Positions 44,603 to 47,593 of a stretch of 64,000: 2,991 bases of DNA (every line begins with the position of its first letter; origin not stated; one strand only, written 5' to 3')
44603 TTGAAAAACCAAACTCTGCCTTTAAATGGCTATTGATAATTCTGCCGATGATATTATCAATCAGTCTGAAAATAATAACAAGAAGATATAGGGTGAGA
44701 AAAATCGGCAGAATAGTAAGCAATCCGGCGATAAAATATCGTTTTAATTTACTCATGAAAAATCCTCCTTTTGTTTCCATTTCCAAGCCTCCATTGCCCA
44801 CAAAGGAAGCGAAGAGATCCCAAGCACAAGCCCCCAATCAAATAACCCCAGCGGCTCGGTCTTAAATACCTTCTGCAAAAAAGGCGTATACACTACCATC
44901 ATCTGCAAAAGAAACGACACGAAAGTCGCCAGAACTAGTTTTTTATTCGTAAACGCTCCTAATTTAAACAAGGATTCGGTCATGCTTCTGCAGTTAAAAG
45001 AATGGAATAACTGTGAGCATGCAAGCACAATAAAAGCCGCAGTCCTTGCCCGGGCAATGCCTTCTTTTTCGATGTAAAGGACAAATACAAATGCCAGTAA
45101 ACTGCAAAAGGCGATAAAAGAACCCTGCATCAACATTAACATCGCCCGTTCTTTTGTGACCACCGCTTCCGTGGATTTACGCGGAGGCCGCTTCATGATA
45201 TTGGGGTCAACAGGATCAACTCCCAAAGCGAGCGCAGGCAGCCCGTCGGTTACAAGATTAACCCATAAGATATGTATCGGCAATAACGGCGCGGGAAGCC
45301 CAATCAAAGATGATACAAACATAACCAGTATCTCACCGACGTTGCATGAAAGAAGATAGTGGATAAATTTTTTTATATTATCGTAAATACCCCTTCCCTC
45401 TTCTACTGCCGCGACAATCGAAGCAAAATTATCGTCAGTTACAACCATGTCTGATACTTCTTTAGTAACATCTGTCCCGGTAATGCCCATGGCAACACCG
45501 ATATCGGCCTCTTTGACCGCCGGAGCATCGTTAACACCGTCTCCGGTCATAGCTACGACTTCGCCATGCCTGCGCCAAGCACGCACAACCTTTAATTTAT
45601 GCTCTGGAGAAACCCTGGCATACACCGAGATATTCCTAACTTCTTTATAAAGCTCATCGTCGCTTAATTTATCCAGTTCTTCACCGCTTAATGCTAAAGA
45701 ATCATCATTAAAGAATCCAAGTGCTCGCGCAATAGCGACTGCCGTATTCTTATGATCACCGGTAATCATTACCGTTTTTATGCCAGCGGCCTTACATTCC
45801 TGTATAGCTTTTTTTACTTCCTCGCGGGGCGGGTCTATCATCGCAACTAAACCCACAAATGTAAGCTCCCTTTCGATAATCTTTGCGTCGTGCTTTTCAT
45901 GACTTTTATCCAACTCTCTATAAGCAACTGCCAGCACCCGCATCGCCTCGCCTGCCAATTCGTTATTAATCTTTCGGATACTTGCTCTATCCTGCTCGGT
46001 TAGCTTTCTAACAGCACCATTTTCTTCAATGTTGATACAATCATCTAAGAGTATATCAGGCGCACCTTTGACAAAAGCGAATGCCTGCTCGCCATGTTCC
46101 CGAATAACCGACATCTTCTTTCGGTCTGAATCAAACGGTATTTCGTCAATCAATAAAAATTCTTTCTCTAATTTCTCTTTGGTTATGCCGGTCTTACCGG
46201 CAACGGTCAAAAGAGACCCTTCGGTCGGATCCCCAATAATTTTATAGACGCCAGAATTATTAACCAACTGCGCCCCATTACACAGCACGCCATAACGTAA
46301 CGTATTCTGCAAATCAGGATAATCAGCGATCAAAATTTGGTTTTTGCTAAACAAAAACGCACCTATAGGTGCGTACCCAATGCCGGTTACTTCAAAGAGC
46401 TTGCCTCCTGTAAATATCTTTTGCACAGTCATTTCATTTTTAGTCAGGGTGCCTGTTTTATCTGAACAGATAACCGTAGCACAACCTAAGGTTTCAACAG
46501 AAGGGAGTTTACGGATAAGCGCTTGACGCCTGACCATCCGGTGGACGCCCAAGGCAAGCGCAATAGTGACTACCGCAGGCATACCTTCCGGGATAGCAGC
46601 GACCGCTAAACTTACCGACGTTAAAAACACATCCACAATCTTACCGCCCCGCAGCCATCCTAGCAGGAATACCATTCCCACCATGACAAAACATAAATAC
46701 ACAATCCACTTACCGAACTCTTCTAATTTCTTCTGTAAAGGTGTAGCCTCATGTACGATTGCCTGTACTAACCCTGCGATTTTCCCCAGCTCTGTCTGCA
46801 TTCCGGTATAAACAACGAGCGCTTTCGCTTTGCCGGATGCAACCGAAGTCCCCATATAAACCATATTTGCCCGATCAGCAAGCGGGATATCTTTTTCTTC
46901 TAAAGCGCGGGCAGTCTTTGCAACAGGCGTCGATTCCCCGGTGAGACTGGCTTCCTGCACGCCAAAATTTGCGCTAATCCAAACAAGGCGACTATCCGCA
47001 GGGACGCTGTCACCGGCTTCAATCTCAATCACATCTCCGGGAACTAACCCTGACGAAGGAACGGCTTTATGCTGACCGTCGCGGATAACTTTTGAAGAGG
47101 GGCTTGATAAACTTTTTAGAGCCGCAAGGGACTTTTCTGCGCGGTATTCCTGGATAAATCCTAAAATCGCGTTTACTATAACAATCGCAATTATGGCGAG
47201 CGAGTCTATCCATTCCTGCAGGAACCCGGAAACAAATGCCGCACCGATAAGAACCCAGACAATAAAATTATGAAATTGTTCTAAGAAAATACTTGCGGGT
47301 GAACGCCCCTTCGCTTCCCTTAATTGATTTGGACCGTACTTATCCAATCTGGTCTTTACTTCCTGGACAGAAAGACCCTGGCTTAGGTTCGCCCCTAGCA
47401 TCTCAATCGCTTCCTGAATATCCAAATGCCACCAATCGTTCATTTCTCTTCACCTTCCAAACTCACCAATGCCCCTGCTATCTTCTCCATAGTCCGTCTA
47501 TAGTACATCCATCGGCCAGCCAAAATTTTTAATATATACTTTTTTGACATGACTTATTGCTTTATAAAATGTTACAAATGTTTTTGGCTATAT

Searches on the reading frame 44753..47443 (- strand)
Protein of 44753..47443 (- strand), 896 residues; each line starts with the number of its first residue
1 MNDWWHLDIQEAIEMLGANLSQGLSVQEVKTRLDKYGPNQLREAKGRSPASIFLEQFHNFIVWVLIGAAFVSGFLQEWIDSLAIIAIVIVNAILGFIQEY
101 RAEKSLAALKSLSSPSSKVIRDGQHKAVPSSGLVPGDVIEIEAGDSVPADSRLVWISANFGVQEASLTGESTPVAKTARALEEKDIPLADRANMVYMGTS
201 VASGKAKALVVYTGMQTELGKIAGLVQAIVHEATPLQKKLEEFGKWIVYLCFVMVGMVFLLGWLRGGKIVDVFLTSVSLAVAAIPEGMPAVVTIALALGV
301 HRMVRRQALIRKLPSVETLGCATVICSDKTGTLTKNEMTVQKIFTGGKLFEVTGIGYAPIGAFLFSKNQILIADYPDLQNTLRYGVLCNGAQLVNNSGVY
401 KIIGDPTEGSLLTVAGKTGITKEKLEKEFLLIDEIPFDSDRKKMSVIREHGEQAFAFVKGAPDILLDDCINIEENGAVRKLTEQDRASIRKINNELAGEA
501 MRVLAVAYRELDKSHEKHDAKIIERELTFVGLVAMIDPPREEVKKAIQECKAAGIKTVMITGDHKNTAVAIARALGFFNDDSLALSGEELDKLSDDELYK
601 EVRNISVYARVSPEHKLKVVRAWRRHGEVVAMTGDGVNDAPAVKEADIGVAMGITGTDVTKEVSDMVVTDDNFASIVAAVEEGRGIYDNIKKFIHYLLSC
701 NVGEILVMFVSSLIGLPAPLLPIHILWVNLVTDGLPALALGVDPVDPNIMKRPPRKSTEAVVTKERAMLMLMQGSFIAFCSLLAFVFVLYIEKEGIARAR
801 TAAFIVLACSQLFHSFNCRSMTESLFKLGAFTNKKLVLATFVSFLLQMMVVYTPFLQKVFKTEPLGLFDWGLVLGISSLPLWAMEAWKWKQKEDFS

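Call 69: search_protein_families(library=pfam, proteins=[window:44753-47443:-], max_evalue=0.001)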
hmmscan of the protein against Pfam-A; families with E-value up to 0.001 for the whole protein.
window:44753-47443:- (896 aa): 7 families
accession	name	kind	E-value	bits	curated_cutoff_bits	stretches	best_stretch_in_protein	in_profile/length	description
PF00689.26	Cation_ATPase_C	-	4e-59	199.8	27.3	1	717-889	1-174/175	Cation transporting ATPase, C-terminus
PF00122.25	E1-E2_ATPase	-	2.1e-52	177.7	28.1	1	112-306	2-181/181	E1-E2 ATPase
PF00702.32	Hydrolase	-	7.4e-22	79.1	26.4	1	324-647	3-191/191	haloacid dehalogenase-like hydrolase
PF00690.31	Cation_ATPase_N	-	1.7e-20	72.9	20.4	1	4-72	1-69/69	Cation transporter/ATPase, N-terminus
PF13246.12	Cation_ATPase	-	3.7e-20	72.2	21.7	1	386-471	1-90/91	Cation transport ATPase (P-type)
PF12710.13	HAD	-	3.6e-06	28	27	1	490-642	40-187/189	haloacid dehalogenase-like hydrolase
PF08282.18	Hydrolase_3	-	2.4e-05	24.6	20.9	0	627-677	203-252/255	haloacid dehalogenase-like hydrolase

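Call 70: search_protein_families(library=ncbifam, proteins=[window:44753-47443:-], max_evalue=1e-20)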
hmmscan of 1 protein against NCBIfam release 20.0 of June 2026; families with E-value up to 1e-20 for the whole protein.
window:44753-47443:- (896 aa): 19 families
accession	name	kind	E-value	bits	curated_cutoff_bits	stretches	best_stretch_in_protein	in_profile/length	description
TIGR01522.1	ATPase-IIA2_Ca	equivalog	1.2e-248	827.3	798.3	1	6-892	6-851/854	calcium-transporting P-type ATPase, PMR1-type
TIGR01116.1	ATPase-IIA1_Ca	equivalog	1.9e-219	730.8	703.4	1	54-880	2-786/799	calcium-translocating P-type ATPase, SERCA-type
TIGR01523.1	ATPase-IID_K-Na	equivalog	4.6e-168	560.8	645.05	2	378-892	430-990/997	potassium/sodium efflux P-type ATPase, fungal-type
TIGR01517.1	ATPase-IIB_Ca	equivalog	3.6e-158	528.4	507.05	2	385-880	395-869/882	calcium-translocating P-type ATPase, PMCA-type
TIGR01106.1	ATPase-IIC_X-K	subfamily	5.1e-142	474.8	946.1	2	6-581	19-611/997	Na,H/K antiporter P-type ATPase subunit alpha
TIGR01647.1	ATPase-IIIA_H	equivalog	4.9e-134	448.3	615.5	2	23-345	1-309/755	plasma-membrane proton-efflux P-type ATPase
TIGR01524.1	ATPase-IIIB_Mg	equivalog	3.2e-132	442.2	610.75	2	423-874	400-845/867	magnesium-translocating P-type ATPase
NF011702.0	PRK15122.1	subfamily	7.1e-117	391.6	975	2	421-790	435-797/907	magnesium-translocating P-type ATPase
TIGR01494.1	ATPase_P-type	subfamily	2.7e-106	355.9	62.3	2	84-348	2-237/478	HAD-IC family P-type ATPase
TIGR01657.1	P-ATPase-V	hypoth_equivalog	2e-77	260.7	618.25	1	19-579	135-699/1055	ATP13A2 family polyamine export P-type ATPase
TIGR01525.1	ATPase-IB_hvy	subfamily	1.2e-72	245.6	346.25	2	67-343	7-269/560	heavy metal translocating P-type ATPase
TIGR01512.1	ATPase-IB2_Cd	subfamily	2.1e-58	198.3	313.5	1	65-343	5-255/494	cadmium family heavy metal-translocating P-type ATPase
TIGR01511.1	ATPase-IB1_Cu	subfamily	9.1e-47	160.1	397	0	77-344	41-283/542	copper-translocating P-type ATPase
NF008262.1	PRK11033.1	equivalog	6.1e-45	153.9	1005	0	74-345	191-448/731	zinc/cadmium/mercury/lead-transporting ATPase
NF033775.1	P_type_ZntA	exception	1.2e-37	129.7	1240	0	87-345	210-453/732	Zn(II)/Cd(II)/Pb(II) translocating P-type ATPase ZntA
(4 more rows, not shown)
